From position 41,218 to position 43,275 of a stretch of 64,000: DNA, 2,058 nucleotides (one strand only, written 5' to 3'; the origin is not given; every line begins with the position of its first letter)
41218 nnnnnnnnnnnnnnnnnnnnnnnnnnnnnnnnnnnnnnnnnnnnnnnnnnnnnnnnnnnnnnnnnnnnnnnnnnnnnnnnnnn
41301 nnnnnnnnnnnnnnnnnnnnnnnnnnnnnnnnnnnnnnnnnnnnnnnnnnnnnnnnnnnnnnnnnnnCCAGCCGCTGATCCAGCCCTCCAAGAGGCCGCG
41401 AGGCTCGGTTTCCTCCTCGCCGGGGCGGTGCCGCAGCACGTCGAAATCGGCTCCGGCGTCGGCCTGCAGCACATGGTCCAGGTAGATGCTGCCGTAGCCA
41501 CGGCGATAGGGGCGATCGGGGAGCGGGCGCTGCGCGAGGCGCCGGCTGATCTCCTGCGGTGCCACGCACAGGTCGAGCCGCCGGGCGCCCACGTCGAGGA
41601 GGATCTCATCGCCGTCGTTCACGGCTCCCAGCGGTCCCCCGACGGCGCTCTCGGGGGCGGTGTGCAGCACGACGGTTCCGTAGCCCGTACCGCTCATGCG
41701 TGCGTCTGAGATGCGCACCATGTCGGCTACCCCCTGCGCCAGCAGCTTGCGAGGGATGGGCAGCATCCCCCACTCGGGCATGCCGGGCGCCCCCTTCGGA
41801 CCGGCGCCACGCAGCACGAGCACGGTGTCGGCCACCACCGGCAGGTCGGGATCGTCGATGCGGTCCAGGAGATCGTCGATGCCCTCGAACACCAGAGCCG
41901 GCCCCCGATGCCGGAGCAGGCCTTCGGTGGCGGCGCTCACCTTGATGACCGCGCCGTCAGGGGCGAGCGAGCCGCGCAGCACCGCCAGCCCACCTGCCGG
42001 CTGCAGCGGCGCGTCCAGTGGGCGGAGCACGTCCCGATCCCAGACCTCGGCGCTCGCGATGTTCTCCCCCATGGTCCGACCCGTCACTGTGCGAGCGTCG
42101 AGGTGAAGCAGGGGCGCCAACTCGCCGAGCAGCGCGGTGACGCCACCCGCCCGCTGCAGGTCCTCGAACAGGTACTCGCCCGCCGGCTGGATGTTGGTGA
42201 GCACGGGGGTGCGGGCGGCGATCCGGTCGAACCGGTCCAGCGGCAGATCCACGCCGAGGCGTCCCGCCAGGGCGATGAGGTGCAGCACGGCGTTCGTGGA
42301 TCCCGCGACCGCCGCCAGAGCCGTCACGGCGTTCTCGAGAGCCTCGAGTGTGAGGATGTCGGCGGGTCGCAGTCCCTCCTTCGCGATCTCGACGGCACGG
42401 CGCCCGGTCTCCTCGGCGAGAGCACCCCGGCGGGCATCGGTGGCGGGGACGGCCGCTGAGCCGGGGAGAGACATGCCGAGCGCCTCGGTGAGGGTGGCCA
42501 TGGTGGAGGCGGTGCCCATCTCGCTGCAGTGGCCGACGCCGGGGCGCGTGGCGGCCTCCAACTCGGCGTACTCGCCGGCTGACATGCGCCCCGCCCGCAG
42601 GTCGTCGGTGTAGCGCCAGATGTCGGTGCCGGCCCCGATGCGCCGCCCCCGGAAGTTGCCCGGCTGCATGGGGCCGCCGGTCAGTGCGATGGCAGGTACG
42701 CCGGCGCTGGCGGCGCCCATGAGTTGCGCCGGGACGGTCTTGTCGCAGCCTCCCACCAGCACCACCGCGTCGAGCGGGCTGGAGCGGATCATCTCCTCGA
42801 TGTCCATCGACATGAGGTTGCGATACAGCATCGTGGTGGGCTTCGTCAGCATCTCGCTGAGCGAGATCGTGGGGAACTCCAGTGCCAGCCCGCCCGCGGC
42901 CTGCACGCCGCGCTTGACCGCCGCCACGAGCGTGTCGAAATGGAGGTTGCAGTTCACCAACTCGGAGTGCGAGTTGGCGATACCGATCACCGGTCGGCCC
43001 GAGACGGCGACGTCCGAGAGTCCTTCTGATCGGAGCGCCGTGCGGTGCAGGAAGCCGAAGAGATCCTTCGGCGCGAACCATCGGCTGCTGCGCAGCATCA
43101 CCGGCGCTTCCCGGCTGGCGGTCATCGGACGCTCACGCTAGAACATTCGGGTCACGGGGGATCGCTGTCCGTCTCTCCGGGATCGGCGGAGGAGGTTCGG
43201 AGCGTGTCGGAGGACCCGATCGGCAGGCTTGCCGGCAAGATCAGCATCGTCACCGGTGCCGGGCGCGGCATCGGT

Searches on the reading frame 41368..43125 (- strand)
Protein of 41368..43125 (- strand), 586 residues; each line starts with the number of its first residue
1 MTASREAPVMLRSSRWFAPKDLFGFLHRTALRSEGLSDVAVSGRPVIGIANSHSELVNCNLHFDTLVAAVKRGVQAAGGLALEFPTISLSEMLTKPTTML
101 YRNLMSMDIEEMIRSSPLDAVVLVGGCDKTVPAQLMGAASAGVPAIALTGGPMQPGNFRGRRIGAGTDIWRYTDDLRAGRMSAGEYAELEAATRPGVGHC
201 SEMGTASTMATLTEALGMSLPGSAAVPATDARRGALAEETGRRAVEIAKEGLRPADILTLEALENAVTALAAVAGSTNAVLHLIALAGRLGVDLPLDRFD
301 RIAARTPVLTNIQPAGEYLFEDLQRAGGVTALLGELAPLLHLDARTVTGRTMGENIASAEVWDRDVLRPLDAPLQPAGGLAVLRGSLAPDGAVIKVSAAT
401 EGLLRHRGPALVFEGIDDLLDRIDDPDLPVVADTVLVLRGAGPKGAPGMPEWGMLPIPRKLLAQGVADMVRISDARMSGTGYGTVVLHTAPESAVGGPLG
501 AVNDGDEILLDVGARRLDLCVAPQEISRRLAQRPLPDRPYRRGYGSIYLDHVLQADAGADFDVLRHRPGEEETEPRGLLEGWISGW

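Call 4: search_protein_families(library=pfam, proteins=[window:41368-43125:-], max_evalue=10)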
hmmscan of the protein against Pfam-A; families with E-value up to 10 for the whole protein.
window:41368-43125:- (586 aa): 3 families
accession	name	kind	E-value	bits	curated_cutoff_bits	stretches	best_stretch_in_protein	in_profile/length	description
PF00920.27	ILVD_EDD_N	-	4.9e-108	361.5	27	1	44-355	1-316/316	Dihydroxy-acid/6-phosphogluconate dehydratase N-terminal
PF24877.1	ILV_EDD_C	-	2.5e-57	193.9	27.7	1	365-559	1-191/191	Dihydroxy-acid/6-phosphogluconate dehydratase C-terminal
PF18430.7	DBD_HTH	-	0.19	11.9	25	1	416-435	8-27/35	Putative DNA-binding domain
